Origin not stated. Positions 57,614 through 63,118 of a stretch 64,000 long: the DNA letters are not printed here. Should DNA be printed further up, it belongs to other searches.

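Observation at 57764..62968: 1734-aa T9SS cargo that couples an apparently catalytically complete PGRP/Amidase_2 domain to lectin-like and adhesin-like arrays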

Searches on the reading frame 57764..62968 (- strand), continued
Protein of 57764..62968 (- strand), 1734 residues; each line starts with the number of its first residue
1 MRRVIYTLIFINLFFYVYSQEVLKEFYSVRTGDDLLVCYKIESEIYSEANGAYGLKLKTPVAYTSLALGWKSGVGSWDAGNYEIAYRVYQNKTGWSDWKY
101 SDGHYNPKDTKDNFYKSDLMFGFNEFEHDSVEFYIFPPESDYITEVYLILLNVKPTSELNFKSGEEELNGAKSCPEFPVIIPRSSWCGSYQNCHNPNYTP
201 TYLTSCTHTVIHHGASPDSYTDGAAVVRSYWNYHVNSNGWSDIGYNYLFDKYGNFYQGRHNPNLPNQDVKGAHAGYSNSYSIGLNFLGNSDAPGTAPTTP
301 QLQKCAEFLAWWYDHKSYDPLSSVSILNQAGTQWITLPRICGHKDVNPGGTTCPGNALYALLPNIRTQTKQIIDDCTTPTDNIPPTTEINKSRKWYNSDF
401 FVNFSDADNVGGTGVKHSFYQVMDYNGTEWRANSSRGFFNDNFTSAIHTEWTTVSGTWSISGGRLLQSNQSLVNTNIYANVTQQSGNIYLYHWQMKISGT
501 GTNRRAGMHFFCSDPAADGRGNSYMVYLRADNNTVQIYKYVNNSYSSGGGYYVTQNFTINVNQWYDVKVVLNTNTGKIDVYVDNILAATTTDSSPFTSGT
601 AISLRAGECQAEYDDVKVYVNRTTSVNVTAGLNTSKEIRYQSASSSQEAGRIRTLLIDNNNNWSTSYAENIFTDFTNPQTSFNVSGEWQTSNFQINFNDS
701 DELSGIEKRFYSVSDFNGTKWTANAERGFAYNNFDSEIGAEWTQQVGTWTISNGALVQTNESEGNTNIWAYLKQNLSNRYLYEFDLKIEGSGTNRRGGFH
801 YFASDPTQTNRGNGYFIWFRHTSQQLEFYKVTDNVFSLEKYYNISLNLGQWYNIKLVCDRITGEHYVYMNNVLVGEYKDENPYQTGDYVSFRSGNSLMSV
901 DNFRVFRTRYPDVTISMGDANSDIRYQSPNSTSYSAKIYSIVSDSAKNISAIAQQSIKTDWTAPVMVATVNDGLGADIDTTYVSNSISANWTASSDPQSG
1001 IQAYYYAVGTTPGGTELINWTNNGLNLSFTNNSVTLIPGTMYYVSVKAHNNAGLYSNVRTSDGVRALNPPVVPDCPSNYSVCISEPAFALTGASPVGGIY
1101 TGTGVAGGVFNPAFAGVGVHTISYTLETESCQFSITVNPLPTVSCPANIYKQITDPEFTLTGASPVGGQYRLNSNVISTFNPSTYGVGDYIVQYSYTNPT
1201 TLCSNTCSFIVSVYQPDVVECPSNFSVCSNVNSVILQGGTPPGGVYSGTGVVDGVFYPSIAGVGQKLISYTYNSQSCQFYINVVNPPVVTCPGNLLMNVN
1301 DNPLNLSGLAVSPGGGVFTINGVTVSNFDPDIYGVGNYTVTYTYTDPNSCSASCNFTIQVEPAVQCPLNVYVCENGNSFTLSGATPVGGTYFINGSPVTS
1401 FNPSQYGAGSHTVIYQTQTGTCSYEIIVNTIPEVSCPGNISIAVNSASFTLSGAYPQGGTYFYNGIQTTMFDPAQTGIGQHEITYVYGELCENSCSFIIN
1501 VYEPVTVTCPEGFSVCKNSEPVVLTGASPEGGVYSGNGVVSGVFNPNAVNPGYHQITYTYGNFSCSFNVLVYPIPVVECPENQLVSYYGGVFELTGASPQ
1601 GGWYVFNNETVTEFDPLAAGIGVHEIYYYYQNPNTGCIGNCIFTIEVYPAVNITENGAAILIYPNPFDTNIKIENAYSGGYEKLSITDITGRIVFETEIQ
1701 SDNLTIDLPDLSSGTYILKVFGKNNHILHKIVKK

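Call 9: find_homologous_proteins(query=window:57764-62968:-, max_evalue=0.00001)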
Query window:57764-62968:- (1734 aa): 321 proteins with E <= 0.00001 among 5197 candidates; the best 120 are listed.
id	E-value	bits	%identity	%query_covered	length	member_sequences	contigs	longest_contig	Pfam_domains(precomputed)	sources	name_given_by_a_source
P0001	0.0e+0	3753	92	100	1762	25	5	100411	PF02494.23,PF18962.8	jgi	jgi:hypothetical protein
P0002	0.0e+0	2264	57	100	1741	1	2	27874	PF18962.8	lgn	-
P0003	0.0e+0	2261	57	100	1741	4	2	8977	PF18962.8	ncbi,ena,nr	ncbi:MAG TPA: N-acetylmuramoyl-L-alanine amidase [Bacteroidales bacterium]|nr:N-acetylmuramoyl-L-ala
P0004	0.0e+0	2251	56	100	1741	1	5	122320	PF18962.8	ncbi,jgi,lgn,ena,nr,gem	ncbi:MAG TPA: N-acetylmuramoyl-L-alanine amidase [Bacteroidales bacterium]|nr:N-acetylmuramoyl-L-ala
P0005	0.0e+0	2222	57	87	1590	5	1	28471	PF18962.8,PF01510.31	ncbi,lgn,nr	ncbi:MAG: N-acetylmuramoyl-L-alanine amidase [Bacteroidales bacterium]|nr:N-acetylmuramoyl-L-alanine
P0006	0.0e+0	2218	57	99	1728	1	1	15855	PF18962.8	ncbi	-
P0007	0.0e+0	2193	56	99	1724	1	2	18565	PF06439.19,PF18962.8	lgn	-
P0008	0.0e+0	2060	59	86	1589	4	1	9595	PF06439.19,PF18962.8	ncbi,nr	ncbi:MAG: N-acetylmuramoyl-L-alanine amidase [Bacteroidales bacterium]|nr:N-acetylmuramoyl-L-alanine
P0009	0.0e+0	1954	56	86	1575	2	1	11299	PF18962.8,PF01510.31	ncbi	-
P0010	0.0e+0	1875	59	79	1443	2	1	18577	PF06439.19,PF18962.8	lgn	-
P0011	0.0e+0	1863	58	78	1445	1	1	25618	PF18962.8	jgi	jgi:hypothetical protein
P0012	0.0e+0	1845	58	79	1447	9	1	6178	PF18962.8,PF19763.7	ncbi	-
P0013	0.0e+0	1817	57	79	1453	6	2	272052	PF18962.8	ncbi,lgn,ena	-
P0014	0.0e+0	1712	51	80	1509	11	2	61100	PF02494.23,PF18962.8,PF01510.31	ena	-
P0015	0.0e+0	1698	60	70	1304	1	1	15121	PF18962.8,PF01510.31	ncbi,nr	ncbi:MAG: N-acetylmuramoyl-L-alanine amidase [Bacteroidales bacterium]|nr:N-acetylmuramoyl-L-alanine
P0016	0.0e+0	1697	61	70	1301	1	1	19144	PF18962.8,PF01510.31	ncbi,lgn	-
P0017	0.0e+0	1643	56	71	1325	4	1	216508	PF18962.8,PF01510.31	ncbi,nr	ncbi:MAG: hypothetical protein C0596_05775 [Marinilabiliales bacterium]|nr:MAG: hypothetical protein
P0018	0.0e+0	1631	55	76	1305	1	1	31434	PF18962.8,PF01510.31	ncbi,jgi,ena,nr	ncbi:MAG: N-acetylmuramoyl-L-alanine amidase [Bacteroidales bacterium]|nr:N-acetylmuramoyl-L-alanine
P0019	0.0e+0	1627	53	71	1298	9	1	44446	PF18962.8,PF01510.31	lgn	-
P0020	0.0e+0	1606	57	70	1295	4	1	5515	PF18962.8,PF01510.31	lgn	-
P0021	0.0e+0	1597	57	70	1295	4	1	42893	PF18962.8,PF19763.7,PF01510.31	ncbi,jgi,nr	ncbi:MAG: N-acetylmuramoyl-L-alanine amidase [Bacteroidales bacterium]|jgi:hypothetical protein|nr:N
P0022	0.0e+0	1592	57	69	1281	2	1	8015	PF18962.8,PF01510.31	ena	-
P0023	0.0e+0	1573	51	78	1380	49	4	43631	PF02494.23,PF18962.8,PF01510.31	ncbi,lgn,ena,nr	ncbi:MAG: T9SS type A sorting domain-containing protein [Bacteroidales bacterium]|nr:T9SS type A sor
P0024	0.0e+0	1524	55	69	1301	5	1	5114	PF18962.8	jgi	-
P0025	0.0e+0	1455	53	72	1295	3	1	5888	PF18962.8,PF01510.31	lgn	-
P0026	0.0e+0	1448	59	62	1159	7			PF18962.8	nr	nr:T9SS type A sorting domain-containing protein [Bacteroidales bacterium]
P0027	0.0e+0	1346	56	61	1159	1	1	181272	PF07953.21,PF18962.8,PF01510.31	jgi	jgi:hypothetical protein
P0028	0.0e+0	1335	55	62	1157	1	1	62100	PF07953.21,PF18962.8,PF01510.31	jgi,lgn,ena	-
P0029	0.0e+0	1331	54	62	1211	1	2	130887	PF18962.8,PF01510.31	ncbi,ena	-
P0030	0.0e+0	1319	53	41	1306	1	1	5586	PF02494.23,PF18962.8,PF01510.31,PF11589.15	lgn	-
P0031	0.0e+0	1307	54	62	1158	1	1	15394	PF18962.8,PF01510.31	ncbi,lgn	-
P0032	0.0e+0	1287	52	61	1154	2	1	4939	PF18962.8,PF01510.31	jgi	-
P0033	0.0e+0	1268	48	69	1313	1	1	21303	PF18962.8,PF01510.31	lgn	-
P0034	0.0e+0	1264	53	61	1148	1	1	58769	PF18962.8,PF01510.31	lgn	-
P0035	0.0e+0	1232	57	58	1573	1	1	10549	PF00431.27,PF18962.8,PF00704.35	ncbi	-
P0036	0.0e+0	1211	53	59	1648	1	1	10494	PF00801.27,PF18962.8,PF01510.31,PF23304.2,PF18911.7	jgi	-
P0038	0.0e+0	1203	52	61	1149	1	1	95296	PF18962.8,PF01510.31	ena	-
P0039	0.0e+0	1193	55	58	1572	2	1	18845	PF00431.27,PF18962.8,PF00704.35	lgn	-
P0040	0.0e+0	1187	41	86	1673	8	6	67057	PF00801.27,PF18962.8,PF01510.31,PF18911.7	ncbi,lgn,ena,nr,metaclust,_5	ncbi:MAG: N-acetylmuramoyl-L-alanine amidase [Bacteroidales bacterium]|nr:T9SS type A sorting domain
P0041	0.0e+0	1174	50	63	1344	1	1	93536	PF00801.27,PF18962.8,PF01510.31,PF18911.7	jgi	jgi:PKD repeat protein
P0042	0.0e+0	1159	48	66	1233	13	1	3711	PF00801.27,PF06439.19,PF18962.8,PF19763.7,PF01510.31,PF18911.7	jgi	jgi:hypothetical protein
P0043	0.0e+0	1157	49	62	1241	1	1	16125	PF00801.27,PF06439.19,PF18962.8,PF19763.7,PF01510.31,PF18911.7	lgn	-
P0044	0.0e+0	1156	50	61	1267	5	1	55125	PF00801.27,PF06439.19,PF18962.8,PF19763.7,PF01510.31,PF00041.28,PF18911.7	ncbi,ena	-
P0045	0.0e+0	1150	50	61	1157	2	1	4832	PF18962.8,PF01510.31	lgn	-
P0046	0.0e+0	1146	52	59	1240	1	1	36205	PF00801.27,PF18962.8,PF01510.31,PF00041.28,PF18911.7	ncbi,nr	ncbi:MAG: PKD domain-containing protein [Bacteroidales bacterium]|nr:PKD domain-containing protein [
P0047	0.0e+0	1139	51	58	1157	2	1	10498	PF18962.8,PF01510.31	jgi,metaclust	metaclust:\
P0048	0.0e+0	1137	51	59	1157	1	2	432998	PF18962.8,PF01510.31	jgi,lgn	jgi:hypothetical protein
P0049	0.0e+0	1131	50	59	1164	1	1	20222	PF18962.8,PF01510.31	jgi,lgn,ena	-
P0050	0.0e+0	1130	48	37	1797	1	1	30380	PF18962.8,PF01510.31,PF22359.3,PF02368.25,PF26918.1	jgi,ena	-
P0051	0.0e+0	1102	50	59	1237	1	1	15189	PF00801.27,PF18962.8,PF19763.7,PF01510.31,PF18911.7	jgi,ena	-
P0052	0.0e+0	1099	49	61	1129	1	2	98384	PF18962.8,PF01510.31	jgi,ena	-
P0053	0.0e+0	1097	51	58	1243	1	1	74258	PF00801.27,PF18962.8,PF19763.7,PF01510.31,PF18911.7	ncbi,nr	ncbi:MAG: N-acetylmuramoyl-L-alanine amidase [Bacteroidales bacterium]|nr:N-acetylmuramoyl-L-alanine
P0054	0.0e+0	1094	43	56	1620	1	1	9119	PF13205.13,PF01510.31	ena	-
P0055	0.0e+0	1093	47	63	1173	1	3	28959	PF18962.8,PF01510.31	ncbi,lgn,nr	ncbi:MAG: N-acetylmuramoyl-L-alanine amidase [Bacteroidetes bacterium]|nr:N-acetylmuramoyl-L-alanine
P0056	0.0e+0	1092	50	59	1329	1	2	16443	PF00801.27,PF18962.8,PF01510.31,PF18911.7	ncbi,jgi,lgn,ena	jgi:PKD repeat protein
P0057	0.0e+0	1090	47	63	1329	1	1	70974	PF00801.27,PF18962.8,PF01510.31,PF13860.13,PF18911.7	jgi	jgi:PKD repeat protein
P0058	0.0e+0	1090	47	62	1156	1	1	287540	PF18962.8,PF01510.31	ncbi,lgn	ncbi:MAG: N-acetylmuramoyl-L-alanine amidase [Flavobacteriales bacterium]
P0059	0.0e+0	1086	49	59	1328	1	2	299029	PF00801.27,PF18962.8,PF01510.31,PF13860.13,PF18911.7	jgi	jgi:PKD repeat protein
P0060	0.0e+0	1086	46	64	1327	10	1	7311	PF00801.27,PF18962.8,PF01510.31,PF18911.7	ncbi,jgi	jgi:PKD repeat protein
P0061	0.0e+0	1081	46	64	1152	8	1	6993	PF18962.8,PF01510.31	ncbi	-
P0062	0.0e+0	1079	48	61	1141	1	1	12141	PF18962.8,PF01510.31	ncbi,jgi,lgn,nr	ncbi:MAG: N-acetylmuramoyl-L-alanine amidase [Bacteroidales bacterium]|jgi:hypothetical protein|nr:N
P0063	0.0e+0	1074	55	51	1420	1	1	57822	PF00431.27,PF18962.8,PF00704.35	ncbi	-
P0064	0.0e+0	1065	47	59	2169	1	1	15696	PF09479.17,PF00404.25,PF18962.8,PF01510.31,PF18998.7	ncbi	-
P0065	0.0e+0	1061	46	63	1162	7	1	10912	PF18962.8,PF01510.31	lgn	-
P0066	0.0e+0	1061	47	62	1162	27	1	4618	PF18962.8,PF01510.31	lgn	-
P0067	0.0e+0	1057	45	68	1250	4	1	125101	PF00801.27,PF18962.8,PF01510.31,PF18911.7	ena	-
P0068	0.0e+0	1049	47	59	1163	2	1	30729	PF18962.8,PF01510.31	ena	-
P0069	0.0e+0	1049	46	62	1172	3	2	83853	PF18962.8,PF01510.31,PF00041.28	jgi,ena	jgi:hypothetical protein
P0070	0.0e+0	1048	48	58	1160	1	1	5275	PF18962.8,PF01510.31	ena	-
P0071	0.0e+0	1048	48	58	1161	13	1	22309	PF18962.8,PF01510.31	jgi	jgi:hypothetical protein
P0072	0.0e+0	1045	46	63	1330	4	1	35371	PF00801.27,PF18962.8,PF01510.31,PF18911.7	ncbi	-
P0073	0.0e+0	1040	47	59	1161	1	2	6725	PF18962.8,PF01510.31,PF00041.28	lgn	-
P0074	0.0e+0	1038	48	58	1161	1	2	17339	PF18962.8,PF01510.31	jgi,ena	-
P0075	0.0e+0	1023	47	59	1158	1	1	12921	PF18962.8,PF01510.31,PF00041.28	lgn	-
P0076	0.0e+0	1023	47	58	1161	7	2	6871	PF18962.8,PF01510.31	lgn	-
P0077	0.0e+0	1020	46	59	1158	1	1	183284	PF18962.8,PF01510.31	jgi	jgi:hypothetical protein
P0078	0.0e+0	1017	46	59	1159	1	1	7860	PF18962.8,PF01510.31,PF00041.28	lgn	-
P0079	0.0e+0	1017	47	58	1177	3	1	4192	PF18962.8,PF01510.31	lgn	-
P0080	0.0e+0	1016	47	58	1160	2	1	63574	PF18962.8,PF01510.31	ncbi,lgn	ncbi:MAG: N-acetylmuramoyl-L-alanine amidase [Brumimicrobium sp.]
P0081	0.0e+0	1016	47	58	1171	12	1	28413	PF18962.8,PF01510.31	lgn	-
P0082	0.0e+0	1015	47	59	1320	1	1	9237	PF00801.27,PF18962.8,PF01510.31,PF27503.1,PF18911.7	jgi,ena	-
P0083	2.6e-298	1011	47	58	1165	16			PF18962.8,PF01510.31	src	-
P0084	1.1e-297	1009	47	58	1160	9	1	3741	PF18962.8,PF01510.31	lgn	-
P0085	8.4e-296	1003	47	58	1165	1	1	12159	PF18962.8,PF01510.31,PF00041.28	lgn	-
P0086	2.1e-295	1002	47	58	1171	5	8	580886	PF18962.8,PF01510.31,PF00041.28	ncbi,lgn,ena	-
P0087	5.5e-294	997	46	61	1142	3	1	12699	PF18962.8,PF01510.31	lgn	-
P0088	9.6e-294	996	45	61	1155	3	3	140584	PF18962.8,PF01510.31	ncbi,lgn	-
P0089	3.6e-293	994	45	59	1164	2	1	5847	PF18962.8,PF01510.31,PF00041.28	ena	-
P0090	5.2e-293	994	44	58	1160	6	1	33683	PF18962.8,PF01510.31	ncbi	-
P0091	5.2e-293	994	44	61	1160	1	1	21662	PF18962.8,PF01510.31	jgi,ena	-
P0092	7.2e-293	993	46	59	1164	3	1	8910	PF18962.8,PF01510.31,PF27503.1,PF00041.28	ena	-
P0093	3.5e-292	991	46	58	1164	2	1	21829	PF18962.8,PF01510.31,PF27503.1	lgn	-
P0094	4.6e-292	991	46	37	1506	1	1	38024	PF00801.27,PF18962.8,PF01510.31,PF18911.7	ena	-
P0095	4.0e-291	987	46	58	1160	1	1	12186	PF18962.8,PF01510.31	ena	-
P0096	5.9e-291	987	45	59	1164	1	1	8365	PF18962.8,PF01510.31,PF00041.28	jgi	jgi:hypothetical protein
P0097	9.8e-291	986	46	58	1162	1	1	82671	PF18962.8,PF01510.31,PF00041.28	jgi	jgi:hypothetical protein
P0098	1.4e-289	982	46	59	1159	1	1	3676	PF18962.8,PF01510.31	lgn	-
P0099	5.5e-289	980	45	58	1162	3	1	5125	PF18962.8,PF01510.31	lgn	-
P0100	1.5e-287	976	45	58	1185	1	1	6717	PF18962.8,PF01510.31,PF00041.28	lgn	-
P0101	3.2e-286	971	45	58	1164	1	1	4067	PF18962.8,PF01510.31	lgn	-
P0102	8.4e-286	970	44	62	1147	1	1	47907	PF18962.8,PF01510.31,PF00041.28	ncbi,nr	ncbi:MAG: N-acetylmuramoyl-L-alanine amidase [Flavobacteriales bacterium]|nr:N-acetylmuramoyl-L-alan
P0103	4.2e-285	968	45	58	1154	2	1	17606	PF18962.8,PF01510.31,PF00041.28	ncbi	-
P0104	5.3e-285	967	44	62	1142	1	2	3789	PF18962.8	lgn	-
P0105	1.5e-284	966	45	59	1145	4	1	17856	PF18962.8,PF01510.31,PF00041.28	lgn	-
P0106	1.6e-282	959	45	61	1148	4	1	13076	PF18962.8,PF01510.31,PF00041.28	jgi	-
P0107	7.1e-282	957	44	62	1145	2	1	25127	PF18962.8,PF01510.31,PF00041.28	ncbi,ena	-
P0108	4.8e-281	954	50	52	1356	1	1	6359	PF00431.27,PF00704.35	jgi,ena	jgi:spore germination protein YaaH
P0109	6.8e-279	947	43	62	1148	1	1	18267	PF18962.8,PF01510.31,PF00041.28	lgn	-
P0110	4.5e-274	931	45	59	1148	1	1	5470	PF18962.8,PF01510.31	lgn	-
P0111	2.5e-272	925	42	63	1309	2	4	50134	PF00801.27,PF18962.8,PF01510.31,PF18911.7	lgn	-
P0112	9.8e-270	917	46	54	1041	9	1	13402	PF18962.8,PF19763.7,PF01510.31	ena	-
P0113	7.5e-267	907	44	55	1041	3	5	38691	PF18962.8,PF01510.31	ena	-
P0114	2.1e-264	899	45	53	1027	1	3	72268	PF18962.8,PF01510.31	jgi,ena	-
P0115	3.5e-264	898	43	60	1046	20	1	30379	PF18962.8,PF01510.31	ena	-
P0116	1.5e-263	896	45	55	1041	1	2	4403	PF18962.8,PF01510.31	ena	-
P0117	2.1e-263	896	43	55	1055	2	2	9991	PF18962.8,PF01510.31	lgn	-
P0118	3.6e-263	895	44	55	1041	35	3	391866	PF18962.8,PF01510.31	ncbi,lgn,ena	-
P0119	4.9e-263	894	45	55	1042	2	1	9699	PF18962.8,PF01510.31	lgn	-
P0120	5.4e-262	891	45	52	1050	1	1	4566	PF19763.7,PF01510.31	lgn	-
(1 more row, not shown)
